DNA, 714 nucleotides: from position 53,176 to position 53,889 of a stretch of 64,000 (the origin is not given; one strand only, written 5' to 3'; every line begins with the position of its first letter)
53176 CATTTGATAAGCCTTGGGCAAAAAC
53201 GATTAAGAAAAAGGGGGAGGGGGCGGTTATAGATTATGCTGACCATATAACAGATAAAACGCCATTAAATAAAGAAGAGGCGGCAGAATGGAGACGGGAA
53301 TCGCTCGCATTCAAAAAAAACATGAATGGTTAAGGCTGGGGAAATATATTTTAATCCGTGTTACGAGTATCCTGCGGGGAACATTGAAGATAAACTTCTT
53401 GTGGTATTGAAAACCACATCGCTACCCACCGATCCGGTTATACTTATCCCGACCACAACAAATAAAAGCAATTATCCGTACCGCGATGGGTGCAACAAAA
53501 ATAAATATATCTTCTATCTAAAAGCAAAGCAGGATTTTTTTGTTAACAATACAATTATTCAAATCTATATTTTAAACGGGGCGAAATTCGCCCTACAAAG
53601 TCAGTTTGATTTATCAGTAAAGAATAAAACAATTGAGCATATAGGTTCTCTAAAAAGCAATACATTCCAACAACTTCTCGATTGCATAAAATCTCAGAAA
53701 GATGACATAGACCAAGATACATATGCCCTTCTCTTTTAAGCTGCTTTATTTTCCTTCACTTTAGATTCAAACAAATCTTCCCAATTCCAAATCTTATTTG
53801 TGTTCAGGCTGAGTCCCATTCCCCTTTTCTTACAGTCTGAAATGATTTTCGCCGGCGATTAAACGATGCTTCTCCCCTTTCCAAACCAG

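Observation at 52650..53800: AT-rich 1.1-kb islet carrying a Panacea-domain antitoxin gene overlapping a MazF/PemK-like toxin gene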

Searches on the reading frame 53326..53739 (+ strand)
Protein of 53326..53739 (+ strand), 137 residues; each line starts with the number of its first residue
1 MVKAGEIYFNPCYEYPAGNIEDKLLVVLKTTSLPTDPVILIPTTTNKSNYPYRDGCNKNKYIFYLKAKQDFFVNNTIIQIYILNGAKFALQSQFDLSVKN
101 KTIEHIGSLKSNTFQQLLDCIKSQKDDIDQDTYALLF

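Call 4: search_protein_families(library=pfam, proteins=[window:53326-53739:+], max_evalue=10)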
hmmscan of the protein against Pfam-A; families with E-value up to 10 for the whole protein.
window:53326-53739:+ (137 aa): 1 family
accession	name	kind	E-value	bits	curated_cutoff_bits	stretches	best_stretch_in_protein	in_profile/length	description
PF22838.1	COMMD8_HN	-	0.11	13.4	27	1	98-128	60-90/90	COMMD8, helical N-terminal domain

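Call 5: search_protein_families(library=ncbifam, proteins=[window:53326-53739:+], max_evalue=10)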
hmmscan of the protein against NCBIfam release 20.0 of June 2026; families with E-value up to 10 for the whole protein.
window:53326-53739:+ (137 aa): 0 families

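Call 6: search_protein_families(library=padloc, proteins=[window:53326-53739:+], max_evalue=10)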
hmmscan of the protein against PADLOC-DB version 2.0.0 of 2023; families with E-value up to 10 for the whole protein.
window:53326-53739:+ (137 aa): 0 families

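Call 7: search_protein_families(library=phrogs, proteins=[window:53326-53739:+], max_evalue=10)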
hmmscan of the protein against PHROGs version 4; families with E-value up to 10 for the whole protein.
window:53326-53739:+ (137 aa): 3 families
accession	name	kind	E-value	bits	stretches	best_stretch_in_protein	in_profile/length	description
phrog_33666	-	unknown function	0.12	13.6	1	98-134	56-91/112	-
phrog_15087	-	head and packaging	0.15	12.6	1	89-135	205-251/272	head scaffolding protein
phrog_5968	-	DNA, RNA and nucleotide metabolism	0.47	10.7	1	57-80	5-28/273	replisome organizer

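Call 8: find_homologous_proteins(query=window:53326-53736:+, max_evalue=0.001)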
Query window:53326-53736:+ (137 aa): 3 proteins with E <= 0.001 among 12 candidates.
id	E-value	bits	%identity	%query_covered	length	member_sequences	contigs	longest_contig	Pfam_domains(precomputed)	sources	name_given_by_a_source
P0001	7.8e-86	303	100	100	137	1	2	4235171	-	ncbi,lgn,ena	ncbi:MAG: hypothetical protein WBW71_05865 [Bacteroidota bacterium]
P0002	1.2e-73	263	89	100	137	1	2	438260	-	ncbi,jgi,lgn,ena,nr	ncbi:MAG TPA: hypothetical protein VMM58_01430 [Bacteroidota bacterium]|nr:hypothetical protein [Bac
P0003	6.5e-47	177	57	100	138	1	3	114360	-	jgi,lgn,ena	-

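Call 9: search_solved_structures(query=window:53326-53736:+, max_evalue=10)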
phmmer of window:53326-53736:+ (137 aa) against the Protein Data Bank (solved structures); distinct sequences matched with E-value up to 10: 0.

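Call 11: find_encoding_contigs(protein=P0003, flank=6000)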
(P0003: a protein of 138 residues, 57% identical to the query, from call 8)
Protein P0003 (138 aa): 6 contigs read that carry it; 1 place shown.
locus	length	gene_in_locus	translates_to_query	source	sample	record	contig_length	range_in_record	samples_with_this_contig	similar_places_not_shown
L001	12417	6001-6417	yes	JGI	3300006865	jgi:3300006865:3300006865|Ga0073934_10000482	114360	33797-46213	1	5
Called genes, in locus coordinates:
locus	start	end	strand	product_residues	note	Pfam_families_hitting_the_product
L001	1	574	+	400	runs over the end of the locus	PF03916:NrfD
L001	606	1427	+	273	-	PF01597:GCV_H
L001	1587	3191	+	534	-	PF00672:HAMP, PF00512:HisKA, PF02518:HATPase_c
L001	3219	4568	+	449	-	PF00072:Response_reg, PF00158:Sigma54_activat, PF14532:Sigma54_activ_2, PF00004:AAA (faint), PF07728:AAA_5, PF25601:AAA_lid_14, PF02954:HTH_8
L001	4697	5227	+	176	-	PF07998:Peptidase_M54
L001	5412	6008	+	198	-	PF13274:SocA_Panacea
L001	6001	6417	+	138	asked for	-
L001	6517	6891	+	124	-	-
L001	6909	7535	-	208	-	PF02223:Thymidylate_kin, PF13521:AAA_28 (weak)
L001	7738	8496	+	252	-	PF13858:DUF4199 (weak)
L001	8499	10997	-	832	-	PF17764:PriA_3primeBD, PF00270:DEAD, PF04851:ResIII, PF18319:Zn_ribbon_PriA, PF00271:Helicase_C, PF18074:PriA_C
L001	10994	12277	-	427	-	PF04413:Glycos_transf_N, PF00534:Glycos_transf_1 (faint)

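Call 12: find_encoding_contigs(protein=P0002, flank=6000)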
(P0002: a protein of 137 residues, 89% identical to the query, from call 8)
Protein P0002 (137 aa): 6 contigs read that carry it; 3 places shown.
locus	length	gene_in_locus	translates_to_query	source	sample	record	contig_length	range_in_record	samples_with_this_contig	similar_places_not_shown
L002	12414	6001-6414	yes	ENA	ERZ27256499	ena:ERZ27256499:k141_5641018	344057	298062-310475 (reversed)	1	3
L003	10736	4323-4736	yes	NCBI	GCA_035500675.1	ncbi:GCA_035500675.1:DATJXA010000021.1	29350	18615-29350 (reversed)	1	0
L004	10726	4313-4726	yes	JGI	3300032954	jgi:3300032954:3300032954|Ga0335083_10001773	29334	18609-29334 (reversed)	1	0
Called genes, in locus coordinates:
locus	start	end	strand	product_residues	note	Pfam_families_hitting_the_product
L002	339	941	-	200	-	PF04955:HupE_UreJ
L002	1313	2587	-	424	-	PF00278:Orn_DAP_Arg_deC, PF02784:Orn_Arg_deC_N, PF01168:Ala_racemase_N (weak)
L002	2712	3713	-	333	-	PF01118:Semialdhyde_dh, PF02774:Semialdhyde_dhC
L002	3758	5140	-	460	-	PF00696:AA_kinase, PF13840:ACT_7 (faint), PF22468:ACT_9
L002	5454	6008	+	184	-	PF13274:SocA_Panacea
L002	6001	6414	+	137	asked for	-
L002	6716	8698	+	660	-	PF18962:Por_Secre_tail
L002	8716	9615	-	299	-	PF02899:Phage_int_SAM_1, PF13495:Phage_int_SAM_4 (faint), PF00589:Phage_integrase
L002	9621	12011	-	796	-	PF07697:7TMR-HDED, PF07698:7TM-7TMR_HD, PF01966:HD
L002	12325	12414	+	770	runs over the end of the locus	PF13620:CarboxypepD_reg, PF13715:CarbopepD_reg_2, PF07715:Plug, PF00593:TonB_dep_Rec_b-barrel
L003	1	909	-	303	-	PF02784:Orn_Arg_deC_N, PF01168:Ala_racemase_N (weak)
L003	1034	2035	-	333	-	PF01118:Semialdhyde_dh, PF02774:Semialdhyde_dhC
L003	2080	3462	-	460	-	PF00696:AA_kinase, PF13840:ACT_7 (faint), PF22468:ACT_9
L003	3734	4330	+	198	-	PF13274:SocA_Panacea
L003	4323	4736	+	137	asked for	-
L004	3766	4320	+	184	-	PF13274:SocA_Panacea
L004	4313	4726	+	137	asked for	-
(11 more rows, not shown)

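Call 25: predict_structure(alignment_id=A1)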
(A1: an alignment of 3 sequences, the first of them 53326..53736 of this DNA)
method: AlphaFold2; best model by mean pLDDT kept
length: 137 residues; sequences in the alignment: 3
mean_pLDDT: 38.5   pTM: 0.30
mean pLDDT of the five models: 38.5, 37.0, 35.4, 34.1, 32.1
residues with pLDDT >= 90: 0; 70-90: 0; 50-70: 19; < 50: 118
segments of 3 or more residues with pLDDT < 50: 1-88, 98-114, 127-137
pLDDT, mean of each block of 10 residues (from residue 1): 28 30 37 36 34 33 30 32 42 51 39 51 53 46
secondary structure, 60 per line:
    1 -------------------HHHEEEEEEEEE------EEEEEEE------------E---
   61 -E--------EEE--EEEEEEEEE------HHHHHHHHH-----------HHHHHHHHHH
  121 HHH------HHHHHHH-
elements in order: E23-31 E38-44 E71-73 E76-84 H91-99 H111-123 H130-136

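Call 26: search_protein_representatives(alignment_id=A1)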
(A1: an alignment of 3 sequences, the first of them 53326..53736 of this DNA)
Query: 3 sequences, 137 profile positions. Proteins with E-value up to 0.001 (for the whole library): 185; up to 1e-10: 35; up to 1e-30: 4. The best 150 are listed.
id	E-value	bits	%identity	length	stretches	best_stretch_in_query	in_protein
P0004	2.0e-40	154.0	-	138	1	1-137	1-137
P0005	1.2e-38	148.2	-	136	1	3-137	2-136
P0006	1.9e-35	137.8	-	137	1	1-135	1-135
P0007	9.5e-34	132.3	-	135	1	2-137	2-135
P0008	1.4e-30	122.1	-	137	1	1-136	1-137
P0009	2.6e-28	114.7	-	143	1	2-137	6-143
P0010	3.6e-25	104.6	-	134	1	1-137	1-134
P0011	2.4e-22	95.4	-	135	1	1-137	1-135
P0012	2.1e-19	85.8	-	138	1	5-137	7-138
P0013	3.6e-17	78.6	-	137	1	3-137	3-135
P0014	1.3e-16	76.8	-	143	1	2-132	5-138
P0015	2.2e-16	76.1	-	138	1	5-137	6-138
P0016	1.6e-15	73.3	-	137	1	3-128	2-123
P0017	1.7e-15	73.2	-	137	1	4-137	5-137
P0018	2.3e-15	72.8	-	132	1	5-137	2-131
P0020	9.2e-15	70.8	-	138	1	4-137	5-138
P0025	1.7e-12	63.5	-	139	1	3-137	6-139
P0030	2.2e-11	59.9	-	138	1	3-136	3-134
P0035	5.9e-11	58.5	-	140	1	1-137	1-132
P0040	1.6e-10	57.1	-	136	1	3-137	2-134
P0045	3.4e-10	56.1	-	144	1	3-130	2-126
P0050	7.4e-10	54.9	-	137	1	4-137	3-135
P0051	9.0e-10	54.7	-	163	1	3-134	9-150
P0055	3.3e-09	52.9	-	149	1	4-122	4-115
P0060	7.7e-09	51.7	-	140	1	4-137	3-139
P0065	1.4e-08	50.8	-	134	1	3-123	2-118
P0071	5.3e-08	48.9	-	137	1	4-137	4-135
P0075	7.8e-08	48.4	-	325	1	4-127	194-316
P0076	8.3e-08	48.3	-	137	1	3-128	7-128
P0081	1.4e-07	47.6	-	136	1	4-137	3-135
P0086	2.0e-07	47.1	-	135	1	5-136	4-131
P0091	4.4e-07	46.0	-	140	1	5-130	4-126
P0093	5.2e-07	45.7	-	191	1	1-129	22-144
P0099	9.1e-07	44.9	-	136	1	1-137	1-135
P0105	2.0e-06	43.8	-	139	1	5-135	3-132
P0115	4.1e-06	42.8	-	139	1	1-137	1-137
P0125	8.4e-06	41.8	-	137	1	4-137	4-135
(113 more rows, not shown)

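Call 30: search_solved_structures(query=A3, max_evalue=10, show_alignments=3)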
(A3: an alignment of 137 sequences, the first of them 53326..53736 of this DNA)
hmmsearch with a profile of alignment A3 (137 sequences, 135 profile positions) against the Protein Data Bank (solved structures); distinct sequences matched with E-value up to 10: 2.
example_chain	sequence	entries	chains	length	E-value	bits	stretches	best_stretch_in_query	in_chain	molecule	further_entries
7sz2_A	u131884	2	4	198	0.57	13.2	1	54-88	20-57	Zinc finger CCCH-type antiviral protein 1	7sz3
9leo_H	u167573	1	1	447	2.8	10.9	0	40-72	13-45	Attachment glycoprotein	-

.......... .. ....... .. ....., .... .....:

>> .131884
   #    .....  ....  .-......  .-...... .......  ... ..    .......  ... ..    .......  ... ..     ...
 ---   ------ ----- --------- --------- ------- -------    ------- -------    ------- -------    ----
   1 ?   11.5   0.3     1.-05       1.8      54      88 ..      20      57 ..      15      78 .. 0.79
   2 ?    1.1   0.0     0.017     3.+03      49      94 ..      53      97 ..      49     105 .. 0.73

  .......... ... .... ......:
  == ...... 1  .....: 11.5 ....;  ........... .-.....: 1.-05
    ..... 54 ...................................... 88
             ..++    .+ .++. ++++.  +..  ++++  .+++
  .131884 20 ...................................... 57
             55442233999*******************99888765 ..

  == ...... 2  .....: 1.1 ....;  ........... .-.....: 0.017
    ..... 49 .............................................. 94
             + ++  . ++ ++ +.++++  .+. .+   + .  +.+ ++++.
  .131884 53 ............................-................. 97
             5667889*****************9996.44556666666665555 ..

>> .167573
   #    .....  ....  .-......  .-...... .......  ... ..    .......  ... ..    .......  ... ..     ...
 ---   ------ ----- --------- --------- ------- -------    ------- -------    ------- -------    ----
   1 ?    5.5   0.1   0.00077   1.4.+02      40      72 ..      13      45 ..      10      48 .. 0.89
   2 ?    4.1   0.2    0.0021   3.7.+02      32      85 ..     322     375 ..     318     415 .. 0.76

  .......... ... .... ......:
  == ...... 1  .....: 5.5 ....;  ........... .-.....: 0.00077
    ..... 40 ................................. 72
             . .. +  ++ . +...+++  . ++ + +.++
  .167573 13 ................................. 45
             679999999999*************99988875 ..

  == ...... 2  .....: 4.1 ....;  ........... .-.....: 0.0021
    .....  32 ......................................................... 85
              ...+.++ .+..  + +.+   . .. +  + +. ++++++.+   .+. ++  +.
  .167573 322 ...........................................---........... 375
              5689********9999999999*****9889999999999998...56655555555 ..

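Call 31: search_protein_families(library=pfam, alignment_id=A3, max_evalue=1)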
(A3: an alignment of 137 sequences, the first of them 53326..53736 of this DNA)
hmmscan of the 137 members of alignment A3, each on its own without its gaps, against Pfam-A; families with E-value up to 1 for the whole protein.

A. member 1, window:53326-53736:+ (137 aa): 1 family
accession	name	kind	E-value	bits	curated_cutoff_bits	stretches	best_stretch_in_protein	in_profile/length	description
PF22838.1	COMMD8_HN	-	0.11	13.4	27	1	98-128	60-90/90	COMMD8, helical N-terminal domain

B. families by the number of members that match (of 137 scanned): 52 families (the first 25 are shown)
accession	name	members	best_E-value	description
PF02452.23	PemK_toxin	4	0.0011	PemK-like, MazF-like toxin of type II toxin-antitoxin system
PF17002.10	DUF5089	2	0.012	Domain of unknown function (DUF5089)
PF23297.2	ACP_SdgA_C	1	0.001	Highly reducing polyketide synthase sdgA, C-terminal ACP domain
PF08594.15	UPF0300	1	0.0046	Uncharacterised protein family (UPF0300)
PF22898.2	NOMO1-like_1st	1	0.0057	BOS complex subunit NOMO1-like, first beta sandwich domain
PF18737.6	HEPN_MAE_28990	1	0.013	MAE_28990/MAE_18760-like HEPN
PF13979.11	SopA_C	1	0.018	SopA-like catalytic domain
PF02722.21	MOSP_C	1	0.019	Major Outer Sheath Protein C-terminal domain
PF20758.2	2B_soluble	1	0.019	2B protein soluble domain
PF05695.17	Ycf2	1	0.019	Ycf2 family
PF16292.10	DUF4938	1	0.023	Domain of unknown function (DUF4938)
PF16830.10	NBD94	1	0.025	Nucleotide-Binding Domain 94 of RH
PF17620.7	ORF45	1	0.027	Family of unknown function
PF08124.17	Lyase_8_N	1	0.029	Polysaccharide lyase family 8, N terminal alpha-helical domain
PF01348.27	Intron_maturas2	1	0.029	Type II intron maturase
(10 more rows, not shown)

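Call 36: find_homologous_proteins(query=A3, max_evalue=0.001)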
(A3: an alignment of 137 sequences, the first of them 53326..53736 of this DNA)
Query A3 (137 sequences) (137 aa, profile of the alignment): 18 proteins with E <= 0.001 among 519 candidates.
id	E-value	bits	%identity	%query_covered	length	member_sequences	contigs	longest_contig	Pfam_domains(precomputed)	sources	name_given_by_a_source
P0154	7.5e-41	157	29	96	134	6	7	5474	-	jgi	jgi:hypothetical protein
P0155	2.0e-40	156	22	96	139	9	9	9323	-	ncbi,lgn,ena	-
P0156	2.5e-40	155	25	96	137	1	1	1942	-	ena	-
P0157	3.1e-40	155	29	91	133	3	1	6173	-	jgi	jgi:hypothetical protein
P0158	5.1e-40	154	26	96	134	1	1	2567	-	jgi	-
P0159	1.2e-39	153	22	91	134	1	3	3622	-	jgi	jgi:hypothetical protein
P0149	2.3e-39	152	22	56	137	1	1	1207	-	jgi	jgi:hypothetical protein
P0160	2.5e-39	152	26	96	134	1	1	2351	-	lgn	-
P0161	4.5e-39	151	23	96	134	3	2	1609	-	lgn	-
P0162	5.5e-38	148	20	96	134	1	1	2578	-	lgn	-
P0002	1.4e-36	143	89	100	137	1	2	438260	-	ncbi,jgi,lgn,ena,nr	ncbi:MAG TPA: hypothetical protein VMM58_01430 [Bacteroidota bacterium]|nr:hypothetical protein [Bac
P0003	1.3e-35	140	57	100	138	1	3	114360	-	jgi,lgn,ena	-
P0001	2.2e-35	139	100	100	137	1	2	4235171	-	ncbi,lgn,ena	ncbi:MAG: hypothetical protein WBW71_05865 [Bacteroidota bacterium]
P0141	6.2e-31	125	23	85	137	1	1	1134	-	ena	-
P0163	5.0e-29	119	29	82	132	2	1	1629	-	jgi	-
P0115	3.5e-27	113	23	100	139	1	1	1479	-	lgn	-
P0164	6.1e-26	109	33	100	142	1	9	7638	-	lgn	-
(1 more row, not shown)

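Call 38: find_encoding_contigs(protein=P0155, flank=4000, max_places=3)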
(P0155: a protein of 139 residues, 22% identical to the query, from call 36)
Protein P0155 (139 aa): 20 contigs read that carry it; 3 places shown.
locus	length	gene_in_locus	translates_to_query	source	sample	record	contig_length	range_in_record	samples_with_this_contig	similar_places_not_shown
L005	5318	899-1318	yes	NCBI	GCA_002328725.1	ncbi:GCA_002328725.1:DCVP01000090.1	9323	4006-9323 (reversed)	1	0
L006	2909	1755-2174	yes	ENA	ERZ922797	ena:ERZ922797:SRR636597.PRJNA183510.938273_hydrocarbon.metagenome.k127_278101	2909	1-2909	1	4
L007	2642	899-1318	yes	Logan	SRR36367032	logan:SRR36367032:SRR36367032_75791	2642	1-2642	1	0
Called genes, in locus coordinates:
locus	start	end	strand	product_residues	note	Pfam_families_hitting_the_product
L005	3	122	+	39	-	?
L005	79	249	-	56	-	-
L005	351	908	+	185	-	PF13274:SocA_Panacea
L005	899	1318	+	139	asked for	-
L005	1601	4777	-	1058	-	PF00873:ACR_tran, PF03176:MMPL (faint)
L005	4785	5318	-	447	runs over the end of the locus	PF25917:BSH_RND (weak), PF25919:BSH_CusB, PF25973:BSH_CzcB, PF25869:3HB_CusB, PF25954:Beta-barrel_RND_2, PF25975:CzcB_C, PF25989:YknX_C (weak)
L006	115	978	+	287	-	-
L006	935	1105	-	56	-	-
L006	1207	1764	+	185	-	PF13274:SocA_Panacea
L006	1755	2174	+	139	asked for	-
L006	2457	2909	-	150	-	?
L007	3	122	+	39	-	?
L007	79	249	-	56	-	-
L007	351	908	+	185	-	PF13274:SocA_Panacea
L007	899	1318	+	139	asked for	-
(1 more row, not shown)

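Call 39: find_encoding_contigs(protein=P0164, flank=4000, max_places=3)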
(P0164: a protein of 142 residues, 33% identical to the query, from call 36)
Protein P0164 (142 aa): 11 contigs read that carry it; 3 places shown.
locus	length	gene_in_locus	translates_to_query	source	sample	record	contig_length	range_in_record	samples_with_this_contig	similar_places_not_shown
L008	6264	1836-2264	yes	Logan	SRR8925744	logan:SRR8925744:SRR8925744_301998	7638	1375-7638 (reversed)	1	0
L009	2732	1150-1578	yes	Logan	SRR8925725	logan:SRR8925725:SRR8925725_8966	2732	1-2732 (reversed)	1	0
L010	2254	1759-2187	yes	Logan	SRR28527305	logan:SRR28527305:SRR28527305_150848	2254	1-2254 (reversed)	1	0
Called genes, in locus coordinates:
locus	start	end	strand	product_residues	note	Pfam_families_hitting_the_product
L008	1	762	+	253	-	?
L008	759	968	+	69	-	-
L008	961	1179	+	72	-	-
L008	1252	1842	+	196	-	PF13274:SocA_Panacea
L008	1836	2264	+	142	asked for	-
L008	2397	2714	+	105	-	-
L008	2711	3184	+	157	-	-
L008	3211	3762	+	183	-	PF03592:Terminase_2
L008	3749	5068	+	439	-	-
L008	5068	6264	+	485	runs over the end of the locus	-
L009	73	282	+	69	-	-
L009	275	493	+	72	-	-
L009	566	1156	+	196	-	PF13274:SocA_Panacea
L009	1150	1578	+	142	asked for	-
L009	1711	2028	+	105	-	-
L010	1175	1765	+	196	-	PF13274:SocA_Panacea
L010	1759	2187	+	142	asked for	-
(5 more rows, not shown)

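Call 40: find_encoding_contigs(protein=P0157, flank=4000, max_places=3)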
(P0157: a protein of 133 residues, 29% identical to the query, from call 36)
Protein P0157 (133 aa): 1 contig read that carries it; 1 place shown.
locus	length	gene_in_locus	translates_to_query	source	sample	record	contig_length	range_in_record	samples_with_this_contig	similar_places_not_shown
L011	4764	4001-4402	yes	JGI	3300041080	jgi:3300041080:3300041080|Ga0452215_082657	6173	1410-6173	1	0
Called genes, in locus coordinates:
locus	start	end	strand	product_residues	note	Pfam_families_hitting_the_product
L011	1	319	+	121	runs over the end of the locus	-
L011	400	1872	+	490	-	-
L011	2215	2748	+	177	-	-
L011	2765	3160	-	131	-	-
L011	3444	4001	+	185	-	PF13274:SocA_Panacea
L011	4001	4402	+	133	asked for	-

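Call 41: predict_structure(alignment_id=A3)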
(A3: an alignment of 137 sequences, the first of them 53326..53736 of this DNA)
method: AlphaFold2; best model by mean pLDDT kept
length: 137 residues; sequences in the alignment: 137
mean_pLDDT: 96.8   pTM: 0.90
mean pLDDT of the five models: 96.8, 96.7, 96.1, 95.6, 95.3
residues with pLDDT >= 90: 132; 70-90: 5; 50-70: 0; < 50: 0
segments of 3 or more residues with pLDDT < 50: none
pLDDT, mean of each block of 10 residues (from residue 1): 98 96 98 98 94 97 97 98 94 98 98 98 96 96
secondary structure, 60 per line:
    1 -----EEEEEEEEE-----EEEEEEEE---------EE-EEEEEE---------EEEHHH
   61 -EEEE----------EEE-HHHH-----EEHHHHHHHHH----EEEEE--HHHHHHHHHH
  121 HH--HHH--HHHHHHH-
elements in order: E6-14 E20-27 E40-45 E55-57 E62-65 E76-78 H80-83 H91-99 E104-108 H111-122 H130-136
